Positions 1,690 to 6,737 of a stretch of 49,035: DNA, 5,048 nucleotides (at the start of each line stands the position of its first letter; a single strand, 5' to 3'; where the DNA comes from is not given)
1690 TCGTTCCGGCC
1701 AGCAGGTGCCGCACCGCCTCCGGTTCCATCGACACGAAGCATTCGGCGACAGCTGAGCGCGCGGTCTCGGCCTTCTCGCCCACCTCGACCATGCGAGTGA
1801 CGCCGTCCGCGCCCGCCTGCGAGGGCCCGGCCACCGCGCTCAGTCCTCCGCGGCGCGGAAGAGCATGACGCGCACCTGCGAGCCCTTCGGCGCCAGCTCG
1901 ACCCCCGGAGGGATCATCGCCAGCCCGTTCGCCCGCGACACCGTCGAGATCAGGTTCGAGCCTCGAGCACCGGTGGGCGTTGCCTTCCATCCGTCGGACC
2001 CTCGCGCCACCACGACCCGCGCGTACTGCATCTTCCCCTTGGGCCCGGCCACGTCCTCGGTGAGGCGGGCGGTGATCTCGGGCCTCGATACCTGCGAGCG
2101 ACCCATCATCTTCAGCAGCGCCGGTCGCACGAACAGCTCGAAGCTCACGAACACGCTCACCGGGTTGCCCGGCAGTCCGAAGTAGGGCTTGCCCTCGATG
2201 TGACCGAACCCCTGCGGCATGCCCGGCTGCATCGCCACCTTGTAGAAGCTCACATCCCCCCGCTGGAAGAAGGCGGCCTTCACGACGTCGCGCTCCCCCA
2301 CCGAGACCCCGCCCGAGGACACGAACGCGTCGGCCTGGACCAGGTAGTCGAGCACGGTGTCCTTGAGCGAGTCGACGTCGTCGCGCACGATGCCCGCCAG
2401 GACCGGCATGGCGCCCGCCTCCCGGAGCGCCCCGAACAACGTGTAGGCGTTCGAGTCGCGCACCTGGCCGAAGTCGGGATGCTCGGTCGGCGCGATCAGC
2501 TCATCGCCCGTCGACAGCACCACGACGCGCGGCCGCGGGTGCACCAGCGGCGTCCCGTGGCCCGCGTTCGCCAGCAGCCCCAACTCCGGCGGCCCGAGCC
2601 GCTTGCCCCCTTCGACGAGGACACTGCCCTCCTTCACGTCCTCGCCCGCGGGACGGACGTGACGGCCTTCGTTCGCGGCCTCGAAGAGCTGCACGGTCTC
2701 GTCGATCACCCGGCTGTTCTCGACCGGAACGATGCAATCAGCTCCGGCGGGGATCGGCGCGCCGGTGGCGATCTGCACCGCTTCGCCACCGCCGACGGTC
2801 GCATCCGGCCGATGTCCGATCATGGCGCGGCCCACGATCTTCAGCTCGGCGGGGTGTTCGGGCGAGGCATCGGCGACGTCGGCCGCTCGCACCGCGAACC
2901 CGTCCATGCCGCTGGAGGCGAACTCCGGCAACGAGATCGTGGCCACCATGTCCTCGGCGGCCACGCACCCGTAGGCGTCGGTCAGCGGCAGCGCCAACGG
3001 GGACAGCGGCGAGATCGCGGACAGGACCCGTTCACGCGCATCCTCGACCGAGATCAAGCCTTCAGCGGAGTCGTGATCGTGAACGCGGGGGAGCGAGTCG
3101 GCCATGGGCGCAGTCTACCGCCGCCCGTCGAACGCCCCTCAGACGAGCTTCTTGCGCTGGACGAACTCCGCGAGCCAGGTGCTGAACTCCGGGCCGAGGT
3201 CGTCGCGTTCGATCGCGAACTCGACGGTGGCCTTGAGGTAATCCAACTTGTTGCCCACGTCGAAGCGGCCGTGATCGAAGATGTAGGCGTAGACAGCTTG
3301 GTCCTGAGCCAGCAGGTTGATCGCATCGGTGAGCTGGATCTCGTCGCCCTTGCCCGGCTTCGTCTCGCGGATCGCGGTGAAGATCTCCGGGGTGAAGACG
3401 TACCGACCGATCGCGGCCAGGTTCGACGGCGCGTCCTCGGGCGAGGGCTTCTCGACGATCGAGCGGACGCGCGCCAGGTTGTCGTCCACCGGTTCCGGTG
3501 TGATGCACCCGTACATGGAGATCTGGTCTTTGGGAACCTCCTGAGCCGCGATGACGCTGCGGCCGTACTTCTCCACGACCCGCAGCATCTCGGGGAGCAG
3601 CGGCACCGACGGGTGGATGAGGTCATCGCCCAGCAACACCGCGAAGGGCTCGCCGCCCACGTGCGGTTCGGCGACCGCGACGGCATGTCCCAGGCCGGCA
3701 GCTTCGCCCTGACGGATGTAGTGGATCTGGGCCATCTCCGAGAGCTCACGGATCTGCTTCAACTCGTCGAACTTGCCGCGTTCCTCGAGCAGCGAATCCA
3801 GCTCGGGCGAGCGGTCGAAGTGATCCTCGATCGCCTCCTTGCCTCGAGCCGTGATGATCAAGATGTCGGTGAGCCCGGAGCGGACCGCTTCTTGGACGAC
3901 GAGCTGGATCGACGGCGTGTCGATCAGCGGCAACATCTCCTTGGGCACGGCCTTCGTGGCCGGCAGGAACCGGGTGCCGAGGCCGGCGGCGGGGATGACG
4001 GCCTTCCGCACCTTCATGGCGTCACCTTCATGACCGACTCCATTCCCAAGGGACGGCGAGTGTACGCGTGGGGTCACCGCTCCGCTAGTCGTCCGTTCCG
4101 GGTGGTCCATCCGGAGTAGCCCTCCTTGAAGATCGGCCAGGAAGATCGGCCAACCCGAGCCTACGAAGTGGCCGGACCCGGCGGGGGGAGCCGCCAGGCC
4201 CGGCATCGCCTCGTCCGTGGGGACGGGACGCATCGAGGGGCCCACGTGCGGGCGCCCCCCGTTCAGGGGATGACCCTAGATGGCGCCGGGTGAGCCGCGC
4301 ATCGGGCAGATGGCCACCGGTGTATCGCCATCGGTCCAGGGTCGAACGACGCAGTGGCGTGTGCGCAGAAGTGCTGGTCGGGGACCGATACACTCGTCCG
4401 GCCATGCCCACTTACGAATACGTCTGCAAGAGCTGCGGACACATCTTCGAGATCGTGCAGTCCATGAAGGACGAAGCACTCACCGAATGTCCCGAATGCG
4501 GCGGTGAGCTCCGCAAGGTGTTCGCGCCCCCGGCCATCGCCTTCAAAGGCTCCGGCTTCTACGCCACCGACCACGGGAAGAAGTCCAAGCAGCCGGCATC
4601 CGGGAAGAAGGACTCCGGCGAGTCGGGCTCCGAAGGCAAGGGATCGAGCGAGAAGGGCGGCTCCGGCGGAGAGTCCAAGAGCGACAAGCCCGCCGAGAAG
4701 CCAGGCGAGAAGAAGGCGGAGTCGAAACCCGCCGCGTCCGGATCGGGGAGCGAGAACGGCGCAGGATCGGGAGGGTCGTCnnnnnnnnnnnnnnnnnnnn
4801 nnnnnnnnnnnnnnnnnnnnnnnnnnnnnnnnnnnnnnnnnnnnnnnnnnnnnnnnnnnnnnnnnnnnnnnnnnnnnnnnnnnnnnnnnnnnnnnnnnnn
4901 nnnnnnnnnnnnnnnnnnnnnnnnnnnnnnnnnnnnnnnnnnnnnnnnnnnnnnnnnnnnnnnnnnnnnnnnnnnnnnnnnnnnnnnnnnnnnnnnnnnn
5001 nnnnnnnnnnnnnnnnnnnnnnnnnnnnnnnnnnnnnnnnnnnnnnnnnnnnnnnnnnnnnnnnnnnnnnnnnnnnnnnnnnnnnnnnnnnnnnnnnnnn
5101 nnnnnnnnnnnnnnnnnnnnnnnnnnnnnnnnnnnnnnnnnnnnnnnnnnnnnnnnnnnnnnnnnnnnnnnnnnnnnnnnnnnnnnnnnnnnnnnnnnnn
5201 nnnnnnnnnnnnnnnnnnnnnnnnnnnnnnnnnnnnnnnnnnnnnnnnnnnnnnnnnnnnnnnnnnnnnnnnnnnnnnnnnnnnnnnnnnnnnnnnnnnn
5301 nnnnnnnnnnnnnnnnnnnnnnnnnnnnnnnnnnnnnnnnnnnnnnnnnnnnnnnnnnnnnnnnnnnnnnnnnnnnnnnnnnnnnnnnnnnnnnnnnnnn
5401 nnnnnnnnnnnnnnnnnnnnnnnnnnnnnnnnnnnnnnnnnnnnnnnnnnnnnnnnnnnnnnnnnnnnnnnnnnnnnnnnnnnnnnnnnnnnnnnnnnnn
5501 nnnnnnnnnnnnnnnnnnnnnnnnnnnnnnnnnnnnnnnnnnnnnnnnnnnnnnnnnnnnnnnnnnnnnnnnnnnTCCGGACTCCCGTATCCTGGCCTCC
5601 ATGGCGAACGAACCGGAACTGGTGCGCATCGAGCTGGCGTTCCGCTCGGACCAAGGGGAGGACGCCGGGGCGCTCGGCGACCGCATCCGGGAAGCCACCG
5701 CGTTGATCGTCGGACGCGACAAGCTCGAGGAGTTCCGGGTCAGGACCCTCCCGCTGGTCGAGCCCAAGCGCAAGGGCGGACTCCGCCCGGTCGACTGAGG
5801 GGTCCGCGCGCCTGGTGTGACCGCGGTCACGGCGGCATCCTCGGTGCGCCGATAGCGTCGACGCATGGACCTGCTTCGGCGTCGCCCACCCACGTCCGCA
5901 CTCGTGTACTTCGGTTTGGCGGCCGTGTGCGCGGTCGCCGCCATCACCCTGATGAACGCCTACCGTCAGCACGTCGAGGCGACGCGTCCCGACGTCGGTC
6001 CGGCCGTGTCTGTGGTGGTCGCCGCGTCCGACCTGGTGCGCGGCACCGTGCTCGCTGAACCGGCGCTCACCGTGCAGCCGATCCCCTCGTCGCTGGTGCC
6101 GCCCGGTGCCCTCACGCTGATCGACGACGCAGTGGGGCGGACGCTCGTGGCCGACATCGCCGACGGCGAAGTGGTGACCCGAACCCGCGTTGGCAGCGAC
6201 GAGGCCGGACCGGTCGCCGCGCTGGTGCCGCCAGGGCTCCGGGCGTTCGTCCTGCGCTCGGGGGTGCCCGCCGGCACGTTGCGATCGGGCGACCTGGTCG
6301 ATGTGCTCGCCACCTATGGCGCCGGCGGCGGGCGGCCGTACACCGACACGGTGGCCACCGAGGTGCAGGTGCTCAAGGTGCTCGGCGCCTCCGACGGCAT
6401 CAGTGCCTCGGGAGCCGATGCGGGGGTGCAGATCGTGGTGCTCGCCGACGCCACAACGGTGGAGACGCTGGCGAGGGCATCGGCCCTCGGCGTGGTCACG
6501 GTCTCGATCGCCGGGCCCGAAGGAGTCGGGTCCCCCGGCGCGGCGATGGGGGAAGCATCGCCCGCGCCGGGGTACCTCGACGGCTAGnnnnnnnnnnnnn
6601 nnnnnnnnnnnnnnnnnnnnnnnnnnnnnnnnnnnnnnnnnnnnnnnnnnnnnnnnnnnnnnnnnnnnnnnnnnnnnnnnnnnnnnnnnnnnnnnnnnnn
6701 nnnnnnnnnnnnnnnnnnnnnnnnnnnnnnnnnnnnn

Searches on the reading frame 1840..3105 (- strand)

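Call 72: search_protein_families(library=pfam, proteins=[window:1840-3105:-], max_evalue=0.00001)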
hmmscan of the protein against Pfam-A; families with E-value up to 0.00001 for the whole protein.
window:1840-3105:- (421 aa): 3 families
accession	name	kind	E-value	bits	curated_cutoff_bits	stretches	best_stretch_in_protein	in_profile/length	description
PF03453.22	MoeA_N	-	1.1e-44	152.3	30.8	1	18-182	1-160/160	MoeA N-terminal region (domain I and II)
PF00994.29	MoCF_biosynth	-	3.9e-29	101.6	26.6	1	196-331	2-143/144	Probable molybdopterin binding domain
PF03454.20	MoeA_C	-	1.2e-14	54.7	22.1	1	345-416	1-72/72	MoeA C-terminal region (domain IV)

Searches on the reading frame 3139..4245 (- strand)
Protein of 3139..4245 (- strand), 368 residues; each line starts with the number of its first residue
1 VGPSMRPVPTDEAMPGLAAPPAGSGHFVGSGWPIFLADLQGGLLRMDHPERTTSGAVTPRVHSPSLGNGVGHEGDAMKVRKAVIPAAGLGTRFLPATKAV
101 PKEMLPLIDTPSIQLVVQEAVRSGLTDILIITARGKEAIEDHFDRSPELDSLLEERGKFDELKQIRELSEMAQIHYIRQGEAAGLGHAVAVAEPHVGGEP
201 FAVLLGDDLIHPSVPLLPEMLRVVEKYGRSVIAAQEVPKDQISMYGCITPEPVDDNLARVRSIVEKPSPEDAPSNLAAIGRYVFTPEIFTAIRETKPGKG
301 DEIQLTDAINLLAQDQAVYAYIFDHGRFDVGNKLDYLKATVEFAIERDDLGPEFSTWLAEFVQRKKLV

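Call 72: search_protein_families(library=pfam, proteins=[window:3139-4245:-], max_evalue=0.00001)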
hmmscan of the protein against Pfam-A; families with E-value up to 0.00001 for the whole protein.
window:3139-4245:- (368 aa): 1 family
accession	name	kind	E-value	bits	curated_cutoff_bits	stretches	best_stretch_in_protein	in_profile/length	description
PF00483.29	NTP_transferase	-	3.5e-33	115.6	21.2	1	81-341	1-240/245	Nucleotidyl transferase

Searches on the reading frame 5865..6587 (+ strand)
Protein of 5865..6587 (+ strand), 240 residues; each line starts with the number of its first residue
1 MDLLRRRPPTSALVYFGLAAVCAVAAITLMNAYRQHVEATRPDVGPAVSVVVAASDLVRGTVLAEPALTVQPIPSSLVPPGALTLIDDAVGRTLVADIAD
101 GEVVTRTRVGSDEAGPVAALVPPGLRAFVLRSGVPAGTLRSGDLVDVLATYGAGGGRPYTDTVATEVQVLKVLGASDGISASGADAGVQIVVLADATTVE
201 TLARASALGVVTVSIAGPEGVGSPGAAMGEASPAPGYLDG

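Call 72: search_protein_families(library=pfam, proteins=[window:5865-6587:+], max_evalue=0.00001)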
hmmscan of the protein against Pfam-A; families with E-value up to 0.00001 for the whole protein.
window:5865-6587:+ (240 aa): 2 families
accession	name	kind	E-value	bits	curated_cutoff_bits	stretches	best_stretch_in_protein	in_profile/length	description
PF08666.17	SAF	-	1.8e-09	38.4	21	1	50-108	3-61/63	SAF domain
PF16976.10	RcpC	-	9.4e-08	32.4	28.8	1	117-213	3-111/114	Flp pilus assembly protein RcpC/CpaB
